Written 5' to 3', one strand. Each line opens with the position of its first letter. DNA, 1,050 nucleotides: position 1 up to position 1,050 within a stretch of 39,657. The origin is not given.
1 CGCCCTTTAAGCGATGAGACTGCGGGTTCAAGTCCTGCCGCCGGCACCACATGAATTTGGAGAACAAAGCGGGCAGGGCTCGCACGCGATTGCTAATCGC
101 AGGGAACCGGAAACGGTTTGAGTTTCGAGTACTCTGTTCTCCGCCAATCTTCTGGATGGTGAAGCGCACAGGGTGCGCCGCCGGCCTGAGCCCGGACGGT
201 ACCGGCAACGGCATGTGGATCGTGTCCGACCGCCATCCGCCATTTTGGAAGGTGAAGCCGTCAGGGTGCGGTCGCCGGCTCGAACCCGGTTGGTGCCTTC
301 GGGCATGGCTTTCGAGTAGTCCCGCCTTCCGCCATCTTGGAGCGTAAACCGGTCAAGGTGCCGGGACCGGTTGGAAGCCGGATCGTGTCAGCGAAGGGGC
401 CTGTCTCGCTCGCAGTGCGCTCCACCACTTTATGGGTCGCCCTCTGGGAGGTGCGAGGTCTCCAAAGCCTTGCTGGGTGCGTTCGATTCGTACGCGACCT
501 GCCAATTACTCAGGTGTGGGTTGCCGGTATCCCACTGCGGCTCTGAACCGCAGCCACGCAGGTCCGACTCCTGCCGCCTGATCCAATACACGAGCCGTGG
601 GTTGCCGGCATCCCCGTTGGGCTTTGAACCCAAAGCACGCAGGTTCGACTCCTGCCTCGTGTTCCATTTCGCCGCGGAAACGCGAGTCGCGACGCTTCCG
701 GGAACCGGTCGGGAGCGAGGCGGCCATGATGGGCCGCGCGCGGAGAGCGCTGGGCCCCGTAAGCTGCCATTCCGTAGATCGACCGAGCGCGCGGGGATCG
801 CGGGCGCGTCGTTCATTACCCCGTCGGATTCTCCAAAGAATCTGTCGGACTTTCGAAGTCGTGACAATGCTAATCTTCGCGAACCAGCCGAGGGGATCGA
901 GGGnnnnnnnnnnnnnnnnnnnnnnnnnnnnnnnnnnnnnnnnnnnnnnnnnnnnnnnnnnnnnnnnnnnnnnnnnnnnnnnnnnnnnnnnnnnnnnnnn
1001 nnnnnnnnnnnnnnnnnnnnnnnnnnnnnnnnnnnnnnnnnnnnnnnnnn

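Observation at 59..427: The four Ser-type tRNAs fold best as 8/4 (tRNASec / allo-tRNA-like) cloverleaves with 5-6 bp D stems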

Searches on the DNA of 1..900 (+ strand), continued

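Call 58: search_with_rna_model(model_id=R1, sources=[L014, L056, L061, L062, L063, L064, L065, L066, L067, L068, L069, L070, L071, L072, L073, L074, L075, L077, L078, L080, L085, L090, L091, L093, L099, L102, L105, L106, L110, L115, L116, L119, L123, L124, L125, L126, L128, L129, L132, L136, L137, L141, L144, L145, L151, L153, L158, L159, L160, L161, L162, L163, L164, L165, L166, L167, L168, L169, L170, L171, L172, L173, L174], max_evalue=1e-8, make_alignment=true)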
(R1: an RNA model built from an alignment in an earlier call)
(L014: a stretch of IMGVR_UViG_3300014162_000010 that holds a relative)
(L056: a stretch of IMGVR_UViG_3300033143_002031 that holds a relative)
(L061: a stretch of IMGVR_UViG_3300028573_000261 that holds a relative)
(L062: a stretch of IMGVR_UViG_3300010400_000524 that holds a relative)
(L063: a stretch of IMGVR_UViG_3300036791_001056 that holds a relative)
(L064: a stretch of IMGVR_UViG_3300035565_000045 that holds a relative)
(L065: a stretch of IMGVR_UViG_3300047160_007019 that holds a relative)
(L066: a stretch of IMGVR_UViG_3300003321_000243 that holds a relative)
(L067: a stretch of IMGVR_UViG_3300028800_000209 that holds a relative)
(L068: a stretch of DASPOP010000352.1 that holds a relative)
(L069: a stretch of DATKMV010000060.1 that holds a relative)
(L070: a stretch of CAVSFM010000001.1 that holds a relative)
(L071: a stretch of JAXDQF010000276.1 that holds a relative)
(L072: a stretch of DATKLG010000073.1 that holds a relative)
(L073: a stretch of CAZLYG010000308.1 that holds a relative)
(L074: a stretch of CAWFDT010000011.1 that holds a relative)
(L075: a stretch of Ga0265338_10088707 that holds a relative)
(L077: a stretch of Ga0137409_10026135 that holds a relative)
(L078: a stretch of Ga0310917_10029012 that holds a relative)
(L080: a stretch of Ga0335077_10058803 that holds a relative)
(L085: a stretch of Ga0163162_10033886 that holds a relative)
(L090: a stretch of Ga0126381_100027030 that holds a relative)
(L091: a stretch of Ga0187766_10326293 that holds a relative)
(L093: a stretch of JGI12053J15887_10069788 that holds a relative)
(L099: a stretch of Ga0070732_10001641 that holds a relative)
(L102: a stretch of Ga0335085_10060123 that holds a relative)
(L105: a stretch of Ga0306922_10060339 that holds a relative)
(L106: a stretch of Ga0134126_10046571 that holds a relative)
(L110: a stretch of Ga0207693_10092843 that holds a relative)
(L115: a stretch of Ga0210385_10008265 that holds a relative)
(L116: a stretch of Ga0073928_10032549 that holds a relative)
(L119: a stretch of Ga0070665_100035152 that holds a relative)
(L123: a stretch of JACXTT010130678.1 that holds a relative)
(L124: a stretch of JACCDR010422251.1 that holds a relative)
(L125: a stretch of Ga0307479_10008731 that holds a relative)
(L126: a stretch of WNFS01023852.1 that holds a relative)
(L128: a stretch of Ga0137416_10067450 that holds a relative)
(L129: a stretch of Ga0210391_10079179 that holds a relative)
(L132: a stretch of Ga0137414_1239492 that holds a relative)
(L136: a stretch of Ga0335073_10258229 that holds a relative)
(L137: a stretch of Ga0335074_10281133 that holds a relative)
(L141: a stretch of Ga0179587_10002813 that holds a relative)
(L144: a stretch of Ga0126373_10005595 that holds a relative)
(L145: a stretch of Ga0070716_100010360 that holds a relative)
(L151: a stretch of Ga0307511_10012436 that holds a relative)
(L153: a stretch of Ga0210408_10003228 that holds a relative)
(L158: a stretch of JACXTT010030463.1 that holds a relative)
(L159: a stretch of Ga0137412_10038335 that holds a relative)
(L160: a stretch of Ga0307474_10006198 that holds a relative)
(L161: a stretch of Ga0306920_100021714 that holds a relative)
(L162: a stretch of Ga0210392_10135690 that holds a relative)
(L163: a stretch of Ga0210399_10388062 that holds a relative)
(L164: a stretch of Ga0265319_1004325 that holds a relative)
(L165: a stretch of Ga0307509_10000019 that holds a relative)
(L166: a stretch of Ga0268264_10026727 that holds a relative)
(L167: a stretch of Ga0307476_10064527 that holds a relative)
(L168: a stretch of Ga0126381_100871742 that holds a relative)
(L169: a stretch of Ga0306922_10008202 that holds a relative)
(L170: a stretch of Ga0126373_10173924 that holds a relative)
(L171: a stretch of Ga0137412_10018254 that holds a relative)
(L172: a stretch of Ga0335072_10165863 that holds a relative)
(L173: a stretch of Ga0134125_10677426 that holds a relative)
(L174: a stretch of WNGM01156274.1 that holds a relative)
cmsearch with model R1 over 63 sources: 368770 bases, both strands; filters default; matches with E-value up to 1e-8: 135.
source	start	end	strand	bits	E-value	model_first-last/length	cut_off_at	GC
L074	2757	2842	+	91.4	1.2e-18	1-85/85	no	0.64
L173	765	850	-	91.4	1.2e-18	1-85/85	no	0.64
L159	2859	2944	+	91.3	1.3e-18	1-85/85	no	0.69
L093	604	689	-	89.5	3.2e-18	1-85/85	no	0.65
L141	1276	1361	-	89.1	3.9e-18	1-85/85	no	0.64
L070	3663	3748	-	88.9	4.5e-18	1-85/85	no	0.64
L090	5266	5351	-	88.8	4.8e-18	1-85/85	no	0.66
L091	654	739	-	88.6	5.4e-18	1-85/85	no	0.67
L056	9813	9895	-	88.6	5.4e-18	1-85/85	no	0.67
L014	5891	5976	+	87.9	7.5e-18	1-85/85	no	0.63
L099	2595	2681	+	87.8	8.1e-18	1-85/85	no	0.68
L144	223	306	+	87.6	8.9e-18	1-85/85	no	0.67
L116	294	379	+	87.1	1.2e-17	1-85/85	no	0.66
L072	1090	1176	-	87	1.2e-17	1-85/85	no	0.69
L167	524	609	+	86.9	1.3e-17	1-85/85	no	0.64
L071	126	210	+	85.6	2.6e-17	1-85/85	no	0.6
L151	389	473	+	85.6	2.6e-17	1-85/85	no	0.6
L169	1450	1536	+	85.4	2.9e-17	1-85/85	no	0.68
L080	1712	1798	-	85.1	3.5e-17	1-85/85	no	0.61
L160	5184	5270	+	84.3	5.3e-17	1-85/85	no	0.62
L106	793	878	-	83.7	7.4e-17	1-85/85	no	0.65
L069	1516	1602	+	83.6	7.9e-17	1-85/85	no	0.62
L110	952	1037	+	83.2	9.8e-17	1-85/85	no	0.65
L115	1233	1319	-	82.7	1.3e-16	1-85/85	no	0.63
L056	9725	9807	-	82.6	1.3e-16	1-85/85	no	0.7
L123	361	447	-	82.5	1.4e-16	1-85/85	no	0.63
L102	975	1061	-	82.2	1.6e-16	1-85/85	no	0.63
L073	315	399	+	81.7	2.2e-16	1-85/85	no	0.62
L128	15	99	+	81.1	3e-16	1-85/85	no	0.56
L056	9554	9637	-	80.9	3.4e-16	1-85/85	no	0.65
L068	294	379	+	80.3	4.7e-16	1-85/85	no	0.6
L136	314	398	-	80.1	5.3e-16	1-85/85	no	0.64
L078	2094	2178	-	79.6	7e-16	1-85/85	no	0.6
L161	3604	3688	+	79.6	7e-16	1-85/85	no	0.6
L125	3518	3603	-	79.4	7.5e-16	1-85/85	no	0.6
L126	4354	4439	+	78.3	1.4e-15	1-85/85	no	0.69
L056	9460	9544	-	78.1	1.5e-15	1-85/85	no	0.68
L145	484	570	+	78.1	1.6e-15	1-85/85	no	0.6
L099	2501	2586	+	78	1.6e-15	1-85/85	no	0.67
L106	977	1061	-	78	1.6e-15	1-85/85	no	0.55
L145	577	662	+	77.8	1.8e-15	1-85/85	no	0.7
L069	1610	1695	+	77.6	2e-15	1-85/85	no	0.7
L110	1046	1131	+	77.6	2e-15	1-85/85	no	0.71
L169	1545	1630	+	77.6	2e-15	1-85/85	no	0.71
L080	1618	1703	-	77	2.9e-15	1-85/85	no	0.72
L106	699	784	-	76.9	3e-15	1-85/85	no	0.66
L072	1185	1270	-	76.8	3.2e-15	1-85/85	no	0.66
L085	925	1010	-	76.7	3.3e-15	1-85/85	no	0.66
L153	2441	2526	-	76.5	3.7e-15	1-85/85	no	0.64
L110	765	850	+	76.4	3.9e-15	1-85/85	no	0.69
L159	2766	2851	+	76.3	4e-15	1-85/85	no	0.65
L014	5984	6068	+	76.1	4.5e-15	1-85/85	no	0.65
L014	6076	6160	+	75.8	5.4e-15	1-85/85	no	0.68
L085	564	649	-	75.7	5.7e-15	1-85/85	no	0.7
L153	2347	2432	-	75.7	5.7e-15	1-85/85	no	0.7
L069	1327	1413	+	75.7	5.8e-15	1-85/85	no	0.67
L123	548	634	-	75.7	5.8e-15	1-85/85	no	0.67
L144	36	122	+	75.7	5.8e-15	1-85/85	no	0.67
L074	2851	2936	+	75.1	7.7e-15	1-85/85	no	0.71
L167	618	703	+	74.9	8.5e-15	1-85/85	no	0.7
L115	1421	1508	-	74.7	9.7e-15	1-85/85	no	0.65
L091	749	836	-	74.6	1e-14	1-85/85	no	0.66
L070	3849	3935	-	74.6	1e-14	1-85/85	no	0.68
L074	2570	2656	+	74.6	1e-14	1-85/85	no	0.68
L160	4994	5082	+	74.5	1.1e-14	1-85/85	no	0.65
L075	989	1074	-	74.4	1.1e-14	1-85/85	no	0.59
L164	706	791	-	74.4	1.1e-14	1-85/85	no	0.59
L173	671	756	-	74.2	1.2e-14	1-85/85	no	0.71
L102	1164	1250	-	74.2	1.3e-14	1-85/85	no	0.68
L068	196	283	+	74.1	1.3e-14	1-85/85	no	0.67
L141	1462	1547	-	74.1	1.4e-14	1-85/85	no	0.66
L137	1204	1288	+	74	1.4e-14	1-85/85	no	0.61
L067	8175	8262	-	74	1.4e-14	1-85/85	no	0.66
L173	951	1037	-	74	1.4e-14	1-85/85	no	0.66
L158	46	131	+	73.9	1.5e-14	1-85/85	no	0.76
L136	592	676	-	73.9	1.5e-14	1-85/85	no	0.69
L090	5359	5445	-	73.9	1.5e-14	1-85/85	no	0.68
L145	298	384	+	73.8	1.6e-14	1-85/85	no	0.68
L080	1898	1986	-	73.7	1.6e-14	1-85/85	no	0.69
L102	882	967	-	73.1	2.3e-14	1-85/85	no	0.72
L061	77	162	+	73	2.4e-14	1-85/85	no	0.64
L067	7988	8073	-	73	2.4e-14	1-85/85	no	0.64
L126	4166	4253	+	72.9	2.5e-14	1-85/85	no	0.67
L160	5279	5364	+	72.9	2.6e-14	1-85/85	no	0.73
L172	1685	1770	+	72.7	2.8e-14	1-85/85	no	0.65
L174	443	528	-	72.7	2.9e-14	1-85/85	no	0.59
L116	388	473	+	72.7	2.9e-14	1-85/85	no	0.72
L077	962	1047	-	72.5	3.2e-14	1-85/85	no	0.6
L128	295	380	+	72.5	3.2e-14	1-85/85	no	0.6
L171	4649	4734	+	72.5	3.2e-14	1-85/85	no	0.6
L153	2667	2753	-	72.4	3.3e-14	1-85/85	no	0.63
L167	297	383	+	72.4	3.3e-14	1-85/85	no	0.63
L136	406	492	-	72.3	3.6e-14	1-85/85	no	0.62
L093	510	595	-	72.3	3.6e-14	1-85/85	no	0.7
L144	314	399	+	72.2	3.6e-14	1-85/85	no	0.72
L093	790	876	-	72.1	3.9e-14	1-85/85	no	0.67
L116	107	193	+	72.1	3.9e-14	1-85/85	no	0.67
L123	268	353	-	71.7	4.9e-14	1-85/85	no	0.72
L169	1264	1351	+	71.6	5e-14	1-85/85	no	0.66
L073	408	493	+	70.6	8.6e-14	1-85/85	no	0.7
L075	1083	1167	-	70.4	9.6e-14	1-85/85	no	0.55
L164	800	884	-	70.4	9.6e-14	1-85/85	no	0.55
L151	667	752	+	70.4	1e-13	1-85/85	no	0.6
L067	8081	8167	-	70.2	1.1e-13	1-85/85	no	0.56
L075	894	980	-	69.8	1.3e-13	1-85/85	no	0.51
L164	611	697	-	69.8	1.3e-13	1-85/85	no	0.51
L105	2264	2350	-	69.7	1.4e-13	1-85/85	no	0.69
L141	1182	1267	-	69.7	1.4e-13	1-85/85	no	0.7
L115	1139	1224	-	69.7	1.4e-13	1-85/85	no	0.7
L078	1814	1899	-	69.4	1.7e-13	1-85/85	no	0.73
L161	3883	3968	+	69.4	1.7e-13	1-85/85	no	0.73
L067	8271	8355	-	69.2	1.9e-13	1-85/85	no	0.59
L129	1356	1440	-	68.8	2.3e-13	1-85/85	no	0.62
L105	2451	2536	-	68.7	2.5e-13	1-85/85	no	0.6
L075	800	885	-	67.7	4.3e-13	1-85/85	no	0.49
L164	517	602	-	67.7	4.3e-13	1-85/85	no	0.49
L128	108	194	+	67.7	4.3e-13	1-85/85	no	0.63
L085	658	744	-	67.6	4.5e-13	1-85/85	no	0.62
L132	291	377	+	66.8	6.8e-13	1-85/85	no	0.56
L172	1780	1865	+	66.6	7.9e-13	1-85/85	no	0.72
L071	404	489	+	65.8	1.2e-12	1-85/85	no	0.6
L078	1908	1994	-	65.8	1.2e-12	1-85/85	no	0.63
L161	3788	3874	+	65.8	1.2e-12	1-85/85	no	0.63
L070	3570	3654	-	65.1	1.8e-12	1-85/85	no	0.71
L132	386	473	+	60.8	1.8e-11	1-85/85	no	0.62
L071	219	305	+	59.6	3.4e-11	1-85/85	no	0.62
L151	482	568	+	59.6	3.4e-11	1-85/85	no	0.62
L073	125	212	+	57.2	1.2e-10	1-85/85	no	0.61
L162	1206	1291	-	56.6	1.7e-10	1-85/85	no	0.7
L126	4447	4530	+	56.6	1.7e-10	1-85/85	no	0.7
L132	574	662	+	55.9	2.4e-10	1-85/85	no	0.61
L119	991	1075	+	53.8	7.6e-10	1-85/85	no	0.6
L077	1147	1232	-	53.4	9.9e-10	1-85/85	no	0.58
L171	4463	4548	+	53.4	9.9e-10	1-85/85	no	0.58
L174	629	714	-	51.9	2.2e-09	1-85/85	no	0.59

Alignment A3: 135 matches aligned to the model, 111 columns, each read 5' to 3' on its own strand. Consensus structure (alignment columns), stored with it:
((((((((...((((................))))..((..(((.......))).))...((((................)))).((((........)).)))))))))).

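Call 59: build_rna_model(alignment_id=A3)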
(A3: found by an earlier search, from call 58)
Model R2 built from alignment A3 (135 sequences, 111 columns); structure: stored with the alignment.
model positions 86; base pairs 25; branch points 3; effective number of sequences 3.12; information 0.661 bits per position. Calibrated on 0.2 Mb of random sequence (short: E-values are rough).
structure used (alignment columns):
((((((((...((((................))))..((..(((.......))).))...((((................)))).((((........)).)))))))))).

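Call 60: search_with_rna_model(model_id=R2, source=window, max_evalue=1, show_alignments=4)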
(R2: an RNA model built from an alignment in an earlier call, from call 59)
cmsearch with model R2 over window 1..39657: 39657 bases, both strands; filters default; matches with E-value up to 1: 6.
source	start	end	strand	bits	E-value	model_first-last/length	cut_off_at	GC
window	247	331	+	79.8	2.8e-18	1-86/86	no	0.67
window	59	143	+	78.1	7.4e-18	1-86/86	no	0.56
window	154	239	+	69.8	9.3e-16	1-86/86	no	0.71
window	339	424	+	55.6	3.8e-12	1-86/86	no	0.66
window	34313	34380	+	14.7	0.085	1-86/86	no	0.76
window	19961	20027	-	11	0.73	1-86/86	no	0.73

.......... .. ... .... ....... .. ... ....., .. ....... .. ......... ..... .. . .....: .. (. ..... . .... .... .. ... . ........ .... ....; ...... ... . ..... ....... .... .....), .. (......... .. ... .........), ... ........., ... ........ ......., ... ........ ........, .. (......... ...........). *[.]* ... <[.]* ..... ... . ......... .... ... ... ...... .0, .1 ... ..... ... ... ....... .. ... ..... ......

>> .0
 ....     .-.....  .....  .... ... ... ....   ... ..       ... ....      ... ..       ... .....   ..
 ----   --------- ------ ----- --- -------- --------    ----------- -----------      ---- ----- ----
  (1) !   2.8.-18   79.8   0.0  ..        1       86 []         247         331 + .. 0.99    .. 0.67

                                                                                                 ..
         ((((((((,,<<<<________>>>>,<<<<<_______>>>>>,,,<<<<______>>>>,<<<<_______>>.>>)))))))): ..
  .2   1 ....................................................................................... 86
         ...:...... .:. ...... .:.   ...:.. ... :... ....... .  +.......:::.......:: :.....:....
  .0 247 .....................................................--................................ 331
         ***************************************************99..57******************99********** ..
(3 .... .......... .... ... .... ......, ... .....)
